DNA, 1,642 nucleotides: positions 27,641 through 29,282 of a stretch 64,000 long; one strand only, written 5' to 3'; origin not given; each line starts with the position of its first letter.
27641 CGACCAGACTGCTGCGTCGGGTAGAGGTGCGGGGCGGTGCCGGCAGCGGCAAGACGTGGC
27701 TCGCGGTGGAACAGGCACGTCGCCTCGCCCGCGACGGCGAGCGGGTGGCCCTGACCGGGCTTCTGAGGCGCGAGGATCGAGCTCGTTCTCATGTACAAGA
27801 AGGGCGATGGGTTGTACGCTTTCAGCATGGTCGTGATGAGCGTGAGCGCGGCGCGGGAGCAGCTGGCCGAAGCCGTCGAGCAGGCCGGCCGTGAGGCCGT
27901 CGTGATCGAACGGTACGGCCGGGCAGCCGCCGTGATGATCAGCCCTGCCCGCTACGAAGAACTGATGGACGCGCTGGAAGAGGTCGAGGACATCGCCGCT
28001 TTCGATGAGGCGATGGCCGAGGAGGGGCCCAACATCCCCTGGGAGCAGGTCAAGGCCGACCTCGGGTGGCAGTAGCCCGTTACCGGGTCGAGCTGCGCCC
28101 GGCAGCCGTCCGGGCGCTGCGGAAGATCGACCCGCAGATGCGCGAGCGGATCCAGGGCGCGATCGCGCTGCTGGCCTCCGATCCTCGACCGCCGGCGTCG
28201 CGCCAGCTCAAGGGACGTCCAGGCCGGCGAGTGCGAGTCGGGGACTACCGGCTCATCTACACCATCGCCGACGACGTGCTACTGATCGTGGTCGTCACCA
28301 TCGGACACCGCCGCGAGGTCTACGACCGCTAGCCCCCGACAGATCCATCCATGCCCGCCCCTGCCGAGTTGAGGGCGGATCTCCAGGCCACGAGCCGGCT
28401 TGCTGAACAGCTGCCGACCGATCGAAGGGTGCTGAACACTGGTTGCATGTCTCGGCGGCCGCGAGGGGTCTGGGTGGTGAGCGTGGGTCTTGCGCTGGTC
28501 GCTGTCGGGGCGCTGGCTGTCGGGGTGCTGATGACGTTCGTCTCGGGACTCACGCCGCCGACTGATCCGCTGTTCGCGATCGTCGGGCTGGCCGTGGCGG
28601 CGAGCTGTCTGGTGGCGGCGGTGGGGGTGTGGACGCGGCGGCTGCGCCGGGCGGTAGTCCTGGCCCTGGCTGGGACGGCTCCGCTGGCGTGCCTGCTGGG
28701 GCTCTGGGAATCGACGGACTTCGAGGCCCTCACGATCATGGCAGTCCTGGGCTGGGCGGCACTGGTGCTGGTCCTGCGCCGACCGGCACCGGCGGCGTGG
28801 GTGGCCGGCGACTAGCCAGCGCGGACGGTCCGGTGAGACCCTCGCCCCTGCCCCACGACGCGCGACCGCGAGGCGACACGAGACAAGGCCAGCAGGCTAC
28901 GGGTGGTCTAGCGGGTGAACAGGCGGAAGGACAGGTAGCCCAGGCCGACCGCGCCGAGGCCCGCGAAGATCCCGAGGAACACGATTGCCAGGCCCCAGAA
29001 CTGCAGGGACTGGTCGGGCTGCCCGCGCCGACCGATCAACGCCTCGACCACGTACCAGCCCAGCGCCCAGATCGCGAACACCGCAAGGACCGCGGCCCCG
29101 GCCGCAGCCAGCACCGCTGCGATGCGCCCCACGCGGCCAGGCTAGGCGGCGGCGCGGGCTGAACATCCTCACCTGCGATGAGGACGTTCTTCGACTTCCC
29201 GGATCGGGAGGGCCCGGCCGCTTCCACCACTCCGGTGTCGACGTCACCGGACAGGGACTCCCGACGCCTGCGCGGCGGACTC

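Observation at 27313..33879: A UvrD-like P-loop helicase gene is split into two relics by a 5.8 kb cargo block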

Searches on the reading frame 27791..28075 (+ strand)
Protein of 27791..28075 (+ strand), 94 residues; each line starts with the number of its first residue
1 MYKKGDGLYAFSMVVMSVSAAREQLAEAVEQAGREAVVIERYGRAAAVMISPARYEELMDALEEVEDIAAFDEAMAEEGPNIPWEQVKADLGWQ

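Call 7: search_protein_families(library=pfam, max_evalue=0.1, proteins=[window:27791-28075:+])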
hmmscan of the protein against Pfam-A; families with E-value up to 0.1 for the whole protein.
window:27791-28075:+ (94 aa): 1 family
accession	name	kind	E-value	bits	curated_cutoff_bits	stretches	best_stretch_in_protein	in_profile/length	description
PF02604.26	PhdYeFM_antitox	-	1.7e-10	41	29.8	1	13-78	1-67/74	Antitoxin Phd_YefM, type II toxin-antitoxin system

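Call 8: search_protein_families(library=ncbifam, max_evalue=0.1, proteins=[window:27791-28075:+])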
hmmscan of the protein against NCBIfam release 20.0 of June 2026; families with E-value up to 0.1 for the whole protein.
window:27791-28075:+ (94 aa): 5 families
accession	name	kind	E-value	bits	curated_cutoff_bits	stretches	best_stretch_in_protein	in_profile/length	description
NF046040.1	RelB_antitoxin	equivalog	0.0063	16.8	50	1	37-92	11-69/69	type II toxin-antitoxin system RelB family antitoxin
TIGR01552.1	phd_fam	subfamily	0.024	14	20.8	1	17-62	3-49/53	type II toxin-antitoxin system prevent-host-death family antitoxin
NF048017.1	antitoxin_RelB_like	equivalog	0.028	14.6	50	1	58-92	29-67/70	type II toxin-antitoxin system RelB family antitoxin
TIGR00682.1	lpxK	equivalog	0.063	12.3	91.95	1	24-65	85-126/324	tetraacyldisaccharide 4'-kinase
NF001892.0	PRK00652.1-5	equivalog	0.063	12.3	327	1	18-75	97-154/308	tetraacyldisaccharide 4'-kinase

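Call 23: search_protein_families(library=padloc, max_evalue=0.01, proteins=[window:27791-28075:+])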
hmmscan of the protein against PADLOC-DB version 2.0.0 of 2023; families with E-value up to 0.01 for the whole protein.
window:27791-28075:+ (94 aa): 0 families

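Call 32: list_cluster_members(proteins=[window:27791-28072:+, window:27827-28072:+, window:27836-28072:+, window:28066-28329:+, window:29496-31370:+, window:29499-31370:+, window:31370-32074:+, window:28351-28812:+, window:28447-28812:+, window:28911-29132:-])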
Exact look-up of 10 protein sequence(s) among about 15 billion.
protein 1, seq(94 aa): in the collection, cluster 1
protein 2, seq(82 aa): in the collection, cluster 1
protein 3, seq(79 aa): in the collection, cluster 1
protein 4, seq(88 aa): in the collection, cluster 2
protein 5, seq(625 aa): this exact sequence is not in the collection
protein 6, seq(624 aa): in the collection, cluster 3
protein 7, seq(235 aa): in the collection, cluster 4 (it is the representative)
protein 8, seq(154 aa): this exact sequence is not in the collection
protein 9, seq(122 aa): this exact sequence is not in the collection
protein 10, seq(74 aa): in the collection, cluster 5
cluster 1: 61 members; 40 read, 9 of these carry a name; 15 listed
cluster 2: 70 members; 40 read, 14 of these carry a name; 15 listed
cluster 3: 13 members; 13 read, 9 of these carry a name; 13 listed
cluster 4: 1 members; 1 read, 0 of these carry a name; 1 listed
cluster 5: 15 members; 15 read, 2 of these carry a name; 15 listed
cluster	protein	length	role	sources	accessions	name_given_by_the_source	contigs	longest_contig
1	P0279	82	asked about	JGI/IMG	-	-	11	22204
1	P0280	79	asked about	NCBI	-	-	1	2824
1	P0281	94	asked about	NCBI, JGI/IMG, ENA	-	-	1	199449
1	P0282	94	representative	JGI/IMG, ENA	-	-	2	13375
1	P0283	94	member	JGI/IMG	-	antitoxin Phd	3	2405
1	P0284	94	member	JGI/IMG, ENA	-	PHD/YefM family antitoxin component YafN of YafNO toxin-antitoxin module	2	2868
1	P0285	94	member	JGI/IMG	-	PHD/YefM family antitoxin component YafN of YafNO toxin-antitoxin module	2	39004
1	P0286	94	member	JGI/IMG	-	PHD/YefM family antitoxin component YafN of YafNO toxin-antitoxin module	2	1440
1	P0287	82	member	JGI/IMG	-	antitoxin Phd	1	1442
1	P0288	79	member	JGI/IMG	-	antitoxin Phd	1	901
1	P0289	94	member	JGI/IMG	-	PHD/YefM family antitoxin component YafN of YafNO toxin-antitoxin module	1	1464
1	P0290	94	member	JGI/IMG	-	antitoxin Phd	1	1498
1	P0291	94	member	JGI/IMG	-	antitoxin Phd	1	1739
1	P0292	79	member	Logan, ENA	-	-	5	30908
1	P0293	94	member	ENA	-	-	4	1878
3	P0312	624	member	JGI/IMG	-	alkyl sulfatase BDS1-like metallo-beta-lactamase superfamily hydrolase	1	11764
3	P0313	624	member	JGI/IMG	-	alkyl sulfatase BDS1-like metallo-beta-lactamase superfamily hydrolase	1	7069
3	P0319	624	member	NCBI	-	-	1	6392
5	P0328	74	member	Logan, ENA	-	-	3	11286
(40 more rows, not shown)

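Call 33: find_encoding_contigs(protein=window:27827-28075:+, flank=10000, max_places=10)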
Protein window:27827-28075:+ (82 aa): 11 contigs read that carry it; 10 places shown.
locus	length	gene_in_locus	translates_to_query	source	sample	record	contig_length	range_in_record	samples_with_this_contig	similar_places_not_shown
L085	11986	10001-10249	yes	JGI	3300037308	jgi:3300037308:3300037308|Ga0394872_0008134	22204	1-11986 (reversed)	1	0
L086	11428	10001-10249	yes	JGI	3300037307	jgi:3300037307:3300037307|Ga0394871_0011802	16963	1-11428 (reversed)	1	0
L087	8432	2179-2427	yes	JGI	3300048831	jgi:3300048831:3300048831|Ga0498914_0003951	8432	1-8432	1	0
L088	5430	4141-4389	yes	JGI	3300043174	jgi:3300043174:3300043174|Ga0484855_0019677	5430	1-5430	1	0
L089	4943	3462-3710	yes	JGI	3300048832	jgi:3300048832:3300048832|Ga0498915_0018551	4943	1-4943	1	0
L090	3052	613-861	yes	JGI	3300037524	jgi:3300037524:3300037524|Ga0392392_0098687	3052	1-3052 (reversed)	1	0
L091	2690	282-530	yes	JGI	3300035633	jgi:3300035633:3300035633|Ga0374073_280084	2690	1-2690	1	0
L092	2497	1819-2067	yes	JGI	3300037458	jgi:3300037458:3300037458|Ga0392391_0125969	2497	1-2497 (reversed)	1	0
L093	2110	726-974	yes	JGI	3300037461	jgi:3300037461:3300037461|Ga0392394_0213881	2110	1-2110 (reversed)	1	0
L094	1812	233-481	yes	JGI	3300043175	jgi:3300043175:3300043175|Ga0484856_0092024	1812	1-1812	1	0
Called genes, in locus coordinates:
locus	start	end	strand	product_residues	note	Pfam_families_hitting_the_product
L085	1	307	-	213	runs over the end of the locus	PF08534:Redoxin, PF00578:AhpC-TSA, PF00085:Thioredoxin (weak)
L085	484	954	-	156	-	PF06094:GGACT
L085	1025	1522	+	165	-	-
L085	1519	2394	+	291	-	PF10979:DUF2786, PF23771:DUF7168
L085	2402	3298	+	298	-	PF00561:Abhydrolase_1, PF12697:Abhydrolase_6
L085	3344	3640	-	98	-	-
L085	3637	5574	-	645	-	PF01926:MMR_HSR1, PF02421:FeoB_N, PF07670:Gate, PF07664:FeoB_C, PF07670:Gate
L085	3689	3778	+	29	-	-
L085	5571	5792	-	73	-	PF04023:FeoA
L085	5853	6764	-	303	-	PF12695:Abhydrolase_5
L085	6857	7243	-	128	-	-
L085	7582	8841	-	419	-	PF00589:Phage_integrase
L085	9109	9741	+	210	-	PF00583:Acetyltransf_1 (weak), PF13508:Acetyltransf_7 (weak), PF13673:Acetyltransf_10 (weak)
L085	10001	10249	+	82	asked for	PF02604:PhdYeFM_antitox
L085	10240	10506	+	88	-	PF05016:ParE_toxin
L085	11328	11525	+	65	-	-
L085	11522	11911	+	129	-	PF02661:Fic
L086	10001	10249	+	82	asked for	PF02604:PhdYeFM_antitox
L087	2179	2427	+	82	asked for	PF02604:PhdYeFM_antitox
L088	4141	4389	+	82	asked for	PF02604:PhdYeFM_antitox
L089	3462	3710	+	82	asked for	PF02604:PhdYeFM_antitox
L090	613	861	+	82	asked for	PF02604:PhdYeFM_antitox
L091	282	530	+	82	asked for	PF02604:PhdYeFM_antitox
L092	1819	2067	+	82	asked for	PF02604:PhdYeFM_antitox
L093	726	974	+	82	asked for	PF02604:PhdYeFM_antitox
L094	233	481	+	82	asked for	PF02604:PhdYeFM_antitox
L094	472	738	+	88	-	PF05016:ParE_toxin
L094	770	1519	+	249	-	-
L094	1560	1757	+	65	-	-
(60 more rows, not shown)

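Call 37: find_encoding_contigs(protein=P0312, flank=10000, max_places=4)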
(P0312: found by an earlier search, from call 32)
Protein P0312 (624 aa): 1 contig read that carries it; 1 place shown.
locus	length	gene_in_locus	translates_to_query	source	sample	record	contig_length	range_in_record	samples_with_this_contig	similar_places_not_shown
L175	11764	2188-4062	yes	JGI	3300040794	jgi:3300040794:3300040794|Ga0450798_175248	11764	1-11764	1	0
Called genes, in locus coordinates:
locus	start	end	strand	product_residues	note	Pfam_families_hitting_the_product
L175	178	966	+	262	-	PF09900:DUF2127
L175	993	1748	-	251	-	PF04250:DUF429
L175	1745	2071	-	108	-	-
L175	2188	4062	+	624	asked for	PF00753:Lactamase_B, PF12706:Lactamase_B_2 (weak), PF14863:Alkyl_sulf_dimr, PF14864:Alkyl_sulf_C, PF02036:SCP2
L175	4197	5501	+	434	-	PF12797:Fer4_2 (faint), PF12837:Fer4_6 (weak), PF00037:Fer4 (weak), PF12838:Fer4_7, PF13187:Fer4_9 (weak), PF13237:Fer4_10 (weak), PF14697:Fer4_21 (weak)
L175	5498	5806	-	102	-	-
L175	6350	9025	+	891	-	PF00690:Cation_ATPase_N, PF00122:E1-E2_ATPase, PF00702:Hydrolase, PF13246:Cation_ATPase, PF00689:Cation_ATPase_C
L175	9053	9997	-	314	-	PF00582:Usp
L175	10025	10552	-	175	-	PF25991:KhtT_N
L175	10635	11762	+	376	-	?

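Call 39: find_encoding_contigs(protein=P0328, flank=10000, max_places=5)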
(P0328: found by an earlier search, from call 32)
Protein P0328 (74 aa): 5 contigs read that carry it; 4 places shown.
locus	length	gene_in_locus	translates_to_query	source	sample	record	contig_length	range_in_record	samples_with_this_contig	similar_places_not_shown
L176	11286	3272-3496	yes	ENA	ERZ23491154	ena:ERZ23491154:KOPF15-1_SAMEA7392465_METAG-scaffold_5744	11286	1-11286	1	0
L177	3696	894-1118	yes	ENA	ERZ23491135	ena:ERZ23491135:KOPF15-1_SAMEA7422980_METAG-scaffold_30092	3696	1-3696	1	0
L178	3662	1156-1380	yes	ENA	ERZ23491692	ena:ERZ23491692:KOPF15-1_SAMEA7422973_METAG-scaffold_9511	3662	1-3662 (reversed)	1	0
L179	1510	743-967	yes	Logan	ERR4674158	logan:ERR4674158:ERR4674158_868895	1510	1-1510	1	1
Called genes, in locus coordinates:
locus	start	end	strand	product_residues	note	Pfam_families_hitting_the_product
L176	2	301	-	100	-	?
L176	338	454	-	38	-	-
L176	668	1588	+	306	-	PF00561:Abhydrolase_1, PF12697:Abhydrolase_6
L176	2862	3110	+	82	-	PF01934:HepT-like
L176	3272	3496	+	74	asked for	-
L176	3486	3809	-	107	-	-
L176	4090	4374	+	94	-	PF02604:PhdYeFM_antitox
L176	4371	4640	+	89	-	PF05016:ParE_toxin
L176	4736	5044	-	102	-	PF01934:HepT-like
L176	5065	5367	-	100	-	PF01909:NTP_transf_2, PF18765:Polbeta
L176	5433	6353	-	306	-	-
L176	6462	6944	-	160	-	PF00583:Acetyltransf_1, PF13673:Acetyltransf_10, PF13508:Acetyltransf_7, PF08445:FR47 (weak)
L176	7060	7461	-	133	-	PF02566:OsmC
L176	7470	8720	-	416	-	PF01757:Acyl_transf_3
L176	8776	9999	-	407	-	PF01757:Acyl_transf_3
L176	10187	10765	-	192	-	PF13683:rve_3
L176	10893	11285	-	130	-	?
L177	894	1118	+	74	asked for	-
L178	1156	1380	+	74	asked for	-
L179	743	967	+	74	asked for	-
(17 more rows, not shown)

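Call 51: search_protein_families(library=pfam, max_evalue=0.01, proteins=[L176:3486-3809:-])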
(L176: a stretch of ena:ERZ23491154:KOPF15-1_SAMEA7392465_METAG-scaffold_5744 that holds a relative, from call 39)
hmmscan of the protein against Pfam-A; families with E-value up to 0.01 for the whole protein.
L176:3486-3809:- (107 aa): 1 family
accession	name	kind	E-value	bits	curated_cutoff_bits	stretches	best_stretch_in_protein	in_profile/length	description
PF19473.4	DUF6010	-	0.0018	18.9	27.3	1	20-82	7-70/120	Family of unknown function (DUF6010)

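Call 67: find_encoding_contigs(protein=P0313, flank=10000, max_places=3)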
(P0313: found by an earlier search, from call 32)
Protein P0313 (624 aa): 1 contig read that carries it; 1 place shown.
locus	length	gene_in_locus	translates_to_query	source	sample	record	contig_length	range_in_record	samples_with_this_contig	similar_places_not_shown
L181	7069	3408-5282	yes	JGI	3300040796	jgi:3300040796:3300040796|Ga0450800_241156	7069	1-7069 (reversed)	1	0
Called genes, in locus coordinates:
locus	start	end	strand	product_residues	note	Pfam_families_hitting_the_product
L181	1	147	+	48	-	?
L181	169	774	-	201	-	PF07081:DUF1349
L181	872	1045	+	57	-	-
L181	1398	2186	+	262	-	PF09900:DUF2127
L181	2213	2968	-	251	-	PF04250:DUF429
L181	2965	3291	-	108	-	-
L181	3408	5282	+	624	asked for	PF00753:Lactamase_B, PF12706:Lactamase_B_2 (weak), PF14863:Alkyl_sulf_dimr, PF14864:Alkyl_sulf_C, PF02036:SCP2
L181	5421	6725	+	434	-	PF12797:Fer4_2 (faint), PF12837:Fer4_6 (weak), PF00037:Fer4 (weak), PF12838:Fer4_7, PF13187:Fer4_9 (weak), PF13237:Fer4_10 (weak), PF14697:Fer4_21 (weak)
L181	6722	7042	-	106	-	-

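Call 68: find_encoding_contigs(protein=P0319, flank=10000, max_places=3)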
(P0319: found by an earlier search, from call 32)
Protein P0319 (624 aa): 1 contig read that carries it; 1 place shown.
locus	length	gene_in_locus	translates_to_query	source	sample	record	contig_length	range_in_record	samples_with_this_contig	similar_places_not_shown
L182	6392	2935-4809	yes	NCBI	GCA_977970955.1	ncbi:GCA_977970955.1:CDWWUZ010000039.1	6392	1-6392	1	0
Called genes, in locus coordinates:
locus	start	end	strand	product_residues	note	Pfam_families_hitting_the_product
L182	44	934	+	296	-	-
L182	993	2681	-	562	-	PF00916:Sulfate_transp, PF01740:STAS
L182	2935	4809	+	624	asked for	PF00753:Lactamase_B, PF12706:Lactamase_B_2 (faint), PF14863:Alkyl_sulf_dimr, PF14864:Alkyl_sulf_C, PF02036:SCP2 (weak)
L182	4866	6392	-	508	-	?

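Call 72: search_protein_families(library=ncbifam, max_evalue=0.001, proteins=[L085:7582-8841:-, L085:6857-7243:-, L085:11328-11525:+, L094:770-1519:+])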
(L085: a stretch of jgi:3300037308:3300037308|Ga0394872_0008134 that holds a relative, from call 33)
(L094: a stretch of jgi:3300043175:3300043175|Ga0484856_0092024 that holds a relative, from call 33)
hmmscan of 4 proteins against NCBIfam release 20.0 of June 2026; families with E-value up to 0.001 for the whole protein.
L085:7582-8841:- (419 aa): 8 families
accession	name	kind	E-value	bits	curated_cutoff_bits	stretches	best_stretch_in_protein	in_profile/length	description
TIGR02224.1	recomb_XerC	equivalog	8.1e-18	64.8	335.15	1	286-391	172-277/295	tyrosine recombinase XerC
TIGR02225.1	recomb_XerD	equivalog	9.7e-16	57.9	329.6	1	308-392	191-275/290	site-specific tyrosine recombinase XerD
NF040815.2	recomb_XerA_Arch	equivalog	8e-14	51.8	220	1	286-391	156-254/263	site-specific tyrosine recombinase/integron integrase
NF001399.0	PRK00283.1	subfamily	3.5e-13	49.5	279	1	318-394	209-286/300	tyrosine recombinase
TIGR02249.1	integrase_gron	subfamily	1.9e-12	47.1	265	1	324-393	233-302/315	integron integrase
NF011946.0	PRK15417.1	equivalog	4.9e-10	39.1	435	1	325-392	249-316/337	integron integrase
NF002331.0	PRK01287.1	subfamily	2.6e-08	33.2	371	1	323-392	243-313/365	site-specific tyrosine recombinase XerC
NF003462.0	PRK05084.1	equivalog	0.0007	18.4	267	0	349-394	303-347/360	tyrosine recombinase XerS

L085:6857-7243:- (128 aa): 0 families

L085:11328-11525:+ (65 aa): 0 families

L094:770-1519:+ (249 aa): 5 families
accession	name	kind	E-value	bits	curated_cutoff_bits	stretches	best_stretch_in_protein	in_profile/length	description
NF045599.1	bili_reduct_long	exception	1.6e-09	36.6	750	1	15-132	225-339/641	bilirubin reductase, long form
NF045592.1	bili_reduct_N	equivalog_domain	3.2e-09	36.4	425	1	17-132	224-338/363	bilirubin reductase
TIGR03997.1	mycofact_OYE_2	equivalog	2.1e-06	26.4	793.15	1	13-131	219-334/645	mycofactocin system FadH/OYE family oxidoreductase 2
NF010047.0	PRK13523.1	equivalog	2.2e-05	23.7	431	1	11-120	217-316/339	NADPH dehydrogenase NamA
NF041087.1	bile_acid_BaiCD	equivalog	9.8e-05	20.6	825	1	14-133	221-337/642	bile acid Fe-S flavoenzyme BaiCD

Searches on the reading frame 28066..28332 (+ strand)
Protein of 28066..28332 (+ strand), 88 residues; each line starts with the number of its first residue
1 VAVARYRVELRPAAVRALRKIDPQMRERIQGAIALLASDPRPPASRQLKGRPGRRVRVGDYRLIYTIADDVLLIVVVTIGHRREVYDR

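Call 7: search_protein_families(library=pfam, max_evalue=0.1, proteins=[window:28066-28332:+])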
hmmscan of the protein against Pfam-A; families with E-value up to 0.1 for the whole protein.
window:28066-28332:+ (88 aa): 3 families
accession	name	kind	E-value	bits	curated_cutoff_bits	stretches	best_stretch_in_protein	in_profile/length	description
PF05016.21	ParE_toxin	-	1.2e-13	51.9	23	1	8-86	1-89/89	ParE toxin of type II toxin-antitoxin system, parDE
PF15781.12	ParE-like_toxin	-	0.0031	17.9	28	0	12-41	5-34/87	ParE-like toxin of type II bacterial toxin-antitoxin system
PF18389.7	TrmO_C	-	0.027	15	27.1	1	5-42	2-39/65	TrmO C-terminal domain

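Call 8: search_protein_families(library=ncbifam, max_evalue=0.1, proteins=[window:28066-28332:+])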
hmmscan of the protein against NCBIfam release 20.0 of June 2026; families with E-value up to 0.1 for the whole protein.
window:28066-28332:+ (88 aa): 1 family
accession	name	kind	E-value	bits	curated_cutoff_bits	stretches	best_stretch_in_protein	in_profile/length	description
TIGR02385.1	RelE_StbE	subfamily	3.8e-06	27.3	27.9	1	8-86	2-88/88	type II toxin-antitoxin system mRNA interferase toxin, RelE/StbE family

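Call 23: search_protein_families(library=padloc, max_evalue=0.01, proteins=[window:28066-28332:+])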
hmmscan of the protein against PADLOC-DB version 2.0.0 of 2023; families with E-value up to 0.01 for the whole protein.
window:28066-28332:+ (88 aa): 0 families

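Call 51: search_protein_families(library=pfam, max_evalue=0.01, proteins=[L176:3486-3809:-])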
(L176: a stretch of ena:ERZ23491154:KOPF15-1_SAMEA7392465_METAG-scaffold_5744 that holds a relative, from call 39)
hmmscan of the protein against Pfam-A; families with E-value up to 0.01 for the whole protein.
L176:3486-3809:- (107 aa): 1 family
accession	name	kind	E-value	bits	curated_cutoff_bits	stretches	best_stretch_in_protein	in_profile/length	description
PF19473.4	DUF6010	-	0.0018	18.9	27.3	1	20-82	7-70/120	Family of unknown function (DUF6010)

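Call 53: find_encoding_contigs(protein=window:28066-28332:+, flank=10000, max_places=6)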
Protein window:28066-28332:+ (88 aa): 1 contig read that carries it; 1 place shown.
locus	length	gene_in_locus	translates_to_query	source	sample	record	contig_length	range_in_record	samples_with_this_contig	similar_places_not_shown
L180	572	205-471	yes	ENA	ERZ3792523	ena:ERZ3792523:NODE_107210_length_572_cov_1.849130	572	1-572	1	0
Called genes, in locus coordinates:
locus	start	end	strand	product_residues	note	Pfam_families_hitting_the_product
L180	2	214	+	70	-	?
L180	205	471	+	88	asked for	PF05016:ParE_toxin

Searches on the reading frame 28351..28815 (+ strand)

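Call 7: search_protein_families(library=pfam, max_evalue=0.1, proteins=[window:28351-28815:+])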
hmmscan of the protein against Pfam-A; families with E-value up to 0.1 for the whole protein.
window:28351-28815:+ (154 aa): 0 families

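Call 8: search_protein_families(library=ncbifam, max_evalue=0.1, proteins=[window:28351-28815:+])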
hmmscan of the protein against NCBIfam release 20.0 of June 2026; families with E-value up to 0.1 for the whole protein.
window:28351-28815:+ (154 aa): 2 families
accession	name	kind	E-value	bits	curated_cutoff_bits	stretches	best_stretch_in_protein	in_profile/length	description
NF042937.1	leader_Ms4533A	equivalog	0.018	15.2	31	1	33-57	1-24/30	Ms4533A family Cys-rich leader peptide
NF052375.1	antisigma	equivalog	0.023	14.7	100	1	2-62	49-104/217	anti-sigma factor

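Call 51: search_protein_families(library=pfam, max_evalue=0.01, proteins=[L176:3486-3809:-])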
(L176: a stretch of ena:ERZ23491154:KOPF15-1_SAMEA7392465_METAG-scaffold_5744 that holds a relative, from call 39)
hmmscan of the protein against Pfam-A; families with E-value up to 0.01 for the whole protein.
L176:3486-3809:- (107 aa): 1 family
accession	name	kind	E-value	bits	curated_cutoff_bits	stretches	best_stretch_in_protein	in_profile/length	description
PF19473.4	DUF6010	-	0.0018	18.9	27.3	1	20-82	7-70/120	Family of unknown function (DUF6010)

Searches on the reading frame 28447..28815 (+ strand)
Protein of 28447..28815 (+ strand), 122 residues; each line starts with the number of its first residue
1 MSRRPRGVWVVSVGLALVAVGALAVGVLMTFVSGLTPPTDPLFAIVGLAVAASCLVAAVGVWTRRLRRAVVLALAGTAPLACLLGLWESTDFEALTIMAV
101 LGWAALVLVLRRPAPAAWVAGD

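Call 51: search_protein_families(library=pfam, max_evalue=0.01, proteins=[L176:3486-3809:-, window:28447-28815:+])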
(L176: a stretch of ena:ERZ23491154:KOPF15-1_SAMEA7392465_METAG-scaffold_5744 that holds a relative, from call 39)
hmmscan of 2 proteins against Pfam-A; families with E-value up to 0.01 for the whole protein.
L176:3486-3809:- (107 aa): 1 family
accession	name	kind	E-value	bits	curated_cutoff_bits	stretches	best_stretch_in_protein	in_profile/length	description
PF19473.4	DUF6010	-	0.0018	18.9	27.3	1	20-82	7-70/120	Family of unknown function (DUF6010)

window:28447-28815:+ (122 aa): 0 families

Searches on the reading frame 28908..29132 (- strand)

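Call 7: search_protein_families(library=pfam, max_evalue=0.1, proteins=[window:28908-29132:-])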
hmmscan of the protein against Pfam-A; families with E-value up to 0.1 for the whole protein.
window:28908-29132:- (74 aa): 0 families

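Call 8: search_protein_families(library=ncbifam, max_evalue=0.1, proteins=[window:28908-29132:-])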
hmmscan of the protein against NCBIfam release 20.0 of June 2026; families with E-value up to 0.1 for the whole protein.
window:28908-29132:- (74 aa): 0 families

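Call 51: search_protein_families(library=pfam, max_evalue=0.01, proteins=[L176:3486-3809:-])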
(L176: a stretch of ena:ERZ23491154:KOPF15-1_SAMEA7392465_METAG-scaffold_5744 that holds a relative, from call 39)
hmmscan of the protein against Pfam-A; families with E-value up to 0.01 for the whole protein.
L176:3486-3809:- (107 aa): 1 family
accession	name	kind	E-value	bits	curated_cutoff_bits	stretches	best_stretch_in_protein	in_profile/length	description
PF19473.4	DUF6010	-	0.0018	18.9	27.3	1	20-82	7-70/120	Family of unknown function (DUF6010)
